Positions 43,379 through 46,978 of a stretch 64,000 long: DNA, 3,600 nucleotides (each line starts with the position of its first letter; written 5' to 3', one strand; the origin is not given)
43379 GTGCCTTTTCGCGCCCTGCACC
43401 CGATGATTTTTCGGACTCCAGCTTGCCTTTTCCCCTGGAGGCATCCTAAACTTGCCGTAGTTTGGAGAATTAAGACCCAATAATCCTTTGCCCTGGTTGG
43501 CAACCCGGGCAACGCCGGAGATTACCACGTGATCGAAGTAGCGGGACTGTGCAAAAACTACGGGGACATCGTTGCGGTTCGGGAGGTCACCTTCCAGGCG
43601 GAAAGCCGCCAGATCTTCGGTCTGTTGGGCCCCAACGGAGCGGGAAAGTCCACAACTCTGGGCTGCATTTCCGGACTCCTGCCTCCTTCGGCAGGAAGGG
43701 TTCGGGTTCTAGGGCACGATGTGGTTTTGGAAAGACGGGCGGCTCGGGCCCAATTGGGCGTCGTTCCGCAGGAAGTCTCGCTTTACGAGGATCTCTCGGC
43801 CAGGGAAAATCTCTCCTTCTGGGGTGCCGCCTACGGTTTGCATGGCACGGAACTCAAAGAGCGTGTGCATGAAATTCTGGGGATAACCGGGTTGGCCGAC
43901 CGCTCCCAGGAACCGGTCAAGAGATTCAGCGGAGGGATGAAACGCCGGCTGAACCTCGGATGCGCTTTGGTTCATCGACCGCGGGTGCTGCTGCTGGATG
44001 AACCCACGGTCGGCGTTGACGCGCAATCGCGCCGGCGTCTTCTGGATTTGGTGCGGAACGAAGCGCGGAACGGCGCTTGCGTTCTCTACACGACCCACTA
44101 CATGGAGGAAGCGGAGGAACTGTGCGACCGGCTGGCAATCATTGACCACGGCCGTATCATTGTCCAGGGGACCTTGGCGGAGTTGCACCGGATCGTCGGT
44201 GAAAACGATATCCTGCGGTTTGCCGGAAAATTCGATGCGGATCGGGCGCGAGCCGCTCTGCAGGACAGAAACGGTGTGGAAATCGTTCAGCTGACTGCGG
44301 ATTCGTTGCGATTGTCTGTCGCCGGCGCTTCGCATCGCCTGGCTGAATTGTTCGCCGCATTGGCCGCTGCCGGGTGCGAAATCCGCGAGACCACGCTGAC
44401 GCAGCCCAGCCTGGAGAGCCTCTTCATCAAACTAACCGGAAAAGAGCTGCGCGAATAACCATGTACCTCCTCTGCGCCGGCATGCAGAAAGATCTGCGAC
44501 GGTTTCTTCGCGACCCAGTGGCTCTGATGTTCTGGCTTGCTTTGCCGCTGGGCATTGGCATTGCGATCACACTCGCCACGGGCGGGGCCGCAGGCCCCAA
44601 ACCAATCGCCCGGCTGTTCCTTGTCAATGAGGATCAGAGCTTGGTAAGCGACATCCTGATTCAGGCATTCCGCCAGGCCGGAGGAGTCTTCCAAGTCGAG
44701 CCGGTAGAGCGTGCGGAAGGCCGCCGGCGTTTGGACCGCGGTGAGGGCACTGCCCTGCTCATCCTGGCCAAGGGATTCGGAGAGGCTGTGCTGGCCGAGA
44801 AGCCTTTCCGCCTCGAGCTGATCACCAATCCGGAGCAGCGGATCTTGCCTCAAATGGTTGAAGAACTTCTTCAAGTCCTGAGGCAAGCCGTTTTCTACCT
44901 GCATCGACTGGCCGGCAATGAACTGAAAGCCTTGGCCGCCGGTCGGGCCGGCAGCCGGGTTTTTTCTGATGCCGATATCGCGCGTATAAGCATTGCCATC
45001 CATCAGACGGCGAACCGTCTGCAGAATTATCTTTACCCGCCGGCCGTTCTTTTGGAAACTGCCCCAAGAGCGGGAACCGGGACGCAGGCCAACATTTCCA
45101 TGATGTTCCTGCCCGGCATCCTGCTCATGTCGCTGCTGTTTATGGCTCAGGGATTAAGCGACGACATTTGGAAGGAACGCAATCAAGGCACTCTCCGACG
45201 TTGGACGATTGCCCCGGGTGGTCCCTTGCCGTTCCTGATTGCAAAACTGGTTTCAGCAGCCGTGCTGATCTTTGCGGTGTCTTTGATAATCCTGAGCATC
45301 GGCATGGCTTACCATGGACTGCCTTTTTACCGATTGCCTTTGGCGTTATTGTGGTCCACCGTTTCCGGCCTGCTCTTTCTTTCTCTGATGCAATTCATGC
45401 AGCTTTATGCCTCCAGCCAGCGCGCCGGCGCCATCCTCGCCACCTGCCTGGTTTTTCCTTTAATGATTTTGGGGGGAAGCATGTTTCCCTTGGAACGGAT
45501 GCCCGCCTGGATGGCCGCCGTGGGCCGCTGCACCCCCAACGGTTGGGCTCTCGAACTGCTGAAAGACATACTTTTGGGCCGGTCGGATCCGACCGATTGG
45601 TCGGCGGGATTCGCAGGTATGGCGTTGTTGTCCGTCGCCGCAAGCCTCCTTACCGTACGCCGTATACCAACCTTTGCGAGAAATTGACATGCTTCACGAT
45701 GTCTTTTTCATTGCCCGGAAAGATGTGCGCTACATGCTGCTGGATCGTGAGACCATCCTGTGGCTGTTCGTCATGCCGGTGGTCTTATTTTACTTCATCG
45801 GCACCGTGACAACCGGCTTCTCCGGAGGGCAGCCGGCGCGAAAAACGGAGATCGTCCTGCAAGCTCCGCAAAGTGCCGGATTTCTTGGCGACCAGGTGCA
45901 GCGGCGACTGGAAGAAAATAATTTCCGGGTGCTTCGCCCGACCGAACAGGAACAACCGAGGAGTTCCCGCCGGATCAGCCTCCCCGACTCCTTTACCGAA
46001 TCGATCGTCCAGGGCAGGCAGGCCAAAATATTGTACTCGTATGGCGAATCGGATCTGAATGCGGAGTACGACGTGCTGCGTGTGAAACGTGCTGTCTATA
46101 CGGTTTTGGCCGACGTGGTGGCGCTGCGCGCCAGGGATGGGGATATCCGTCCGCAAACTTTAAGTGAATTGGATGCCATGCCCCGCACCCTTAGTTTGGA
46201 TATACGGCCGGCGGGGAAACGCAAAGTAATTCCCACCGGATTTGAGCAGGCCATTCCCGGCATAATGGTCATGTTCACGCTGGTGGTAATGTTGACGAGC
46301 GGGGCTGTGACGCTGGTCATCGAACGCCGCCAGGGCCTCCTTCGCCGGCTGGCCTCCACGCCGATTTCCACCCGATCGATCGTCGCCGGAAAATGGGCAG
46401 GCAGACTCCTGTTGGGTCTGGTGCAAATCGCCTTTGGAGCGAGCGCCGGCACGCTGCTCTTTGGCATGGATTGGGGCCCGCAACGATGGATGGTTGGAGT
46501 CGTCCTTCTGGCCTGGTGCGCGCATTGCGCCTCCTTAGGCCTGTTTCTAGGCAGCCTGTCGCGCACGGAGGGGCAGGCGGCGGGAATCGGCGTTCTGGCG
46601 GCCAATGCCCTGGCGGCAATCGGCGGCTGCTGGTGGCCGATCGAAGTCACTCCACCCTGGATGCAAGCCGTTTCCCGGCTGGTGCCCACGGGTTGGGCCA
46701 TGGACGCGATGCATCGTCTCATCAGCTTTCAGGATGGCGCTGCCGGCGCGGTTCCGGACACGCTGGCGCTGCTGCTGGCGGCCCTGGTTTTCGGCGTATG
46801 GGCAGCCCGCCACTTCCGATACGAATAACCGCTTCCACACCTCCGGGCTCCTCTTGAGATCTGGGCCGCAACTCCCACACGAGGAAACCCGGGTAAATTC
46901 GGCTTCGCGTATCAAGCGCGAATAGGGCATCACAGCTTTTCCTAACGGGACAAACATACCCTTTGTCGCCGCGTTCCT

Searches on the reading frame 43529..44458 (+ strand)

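Call 20: search_protein_families(library=pfam, proteins=[window:43529-44458:+], max_evalue=0.00001)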
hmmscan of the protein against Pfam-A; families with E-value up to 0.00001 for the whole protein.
window:43529-44458:+ (309 aa): 3 families
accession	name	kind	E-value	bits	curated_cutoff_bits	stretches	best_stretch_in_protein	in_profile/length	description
PF00005.33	ABC_tran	-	4.3e-32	112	25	1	18-160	2-136/137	ABC transporter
PF13304.12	AAA_21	-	1.9e-13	51.6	27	1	128-190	233-298/304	AAA domain, putative AbiEii toxin, Type IV TA system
PF13732.12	DrrA1-3_C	-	1.2e-06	29.6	27.4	1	214-302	1-80/81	ATP-binding protein DrrA1-3-like, C-terminal domain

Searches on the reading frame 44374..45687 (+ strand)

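Call 20: search_protein_families(library=pfam, proteins=[window:44374-45687:+], max_evalue=0.00001)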
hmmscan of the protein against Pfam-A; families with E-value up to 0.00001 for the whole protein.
window:44374-45687:+ (437 aa): 2 families
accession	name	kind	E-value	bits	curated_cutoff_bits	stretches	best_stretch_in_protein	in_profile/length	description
PF12698.13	ABC2_membrane_3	-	3.1e-26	92.7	31.6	1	55-422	8-340/347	ABC-2 family transporter protein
PF01061.29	ABC2_membrane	-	2.2e-16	60.5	26.9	1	241-400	48-210/211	ABC-2 type transporter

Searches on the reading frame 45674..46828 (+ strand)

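Call 20: search_protein_families(library=pfam, proteins=[window:45674-46828:+], max_evalue=0.00001)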
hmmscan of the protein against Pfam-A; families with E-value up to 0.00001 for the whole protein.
window:45674-46828:+ (384 aa): 3 families
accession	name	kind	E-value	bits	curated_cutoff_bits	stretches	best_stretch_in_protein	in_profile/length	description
PF12698.13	ABC2_membrane_3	-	1.1e-27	97.6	31.6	1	26-377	2-345/347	ABC-2 family transporter protein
PF01061.29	ABC2_membrane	-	4.1e-21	75.9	26.9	1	192-346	49-206/211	ABC-2 type transporter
PF12679.13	ABC2_membrane_2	-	1.7e-11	44.3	27.2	1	13-308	3-190/283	ABC-2 family transporter protein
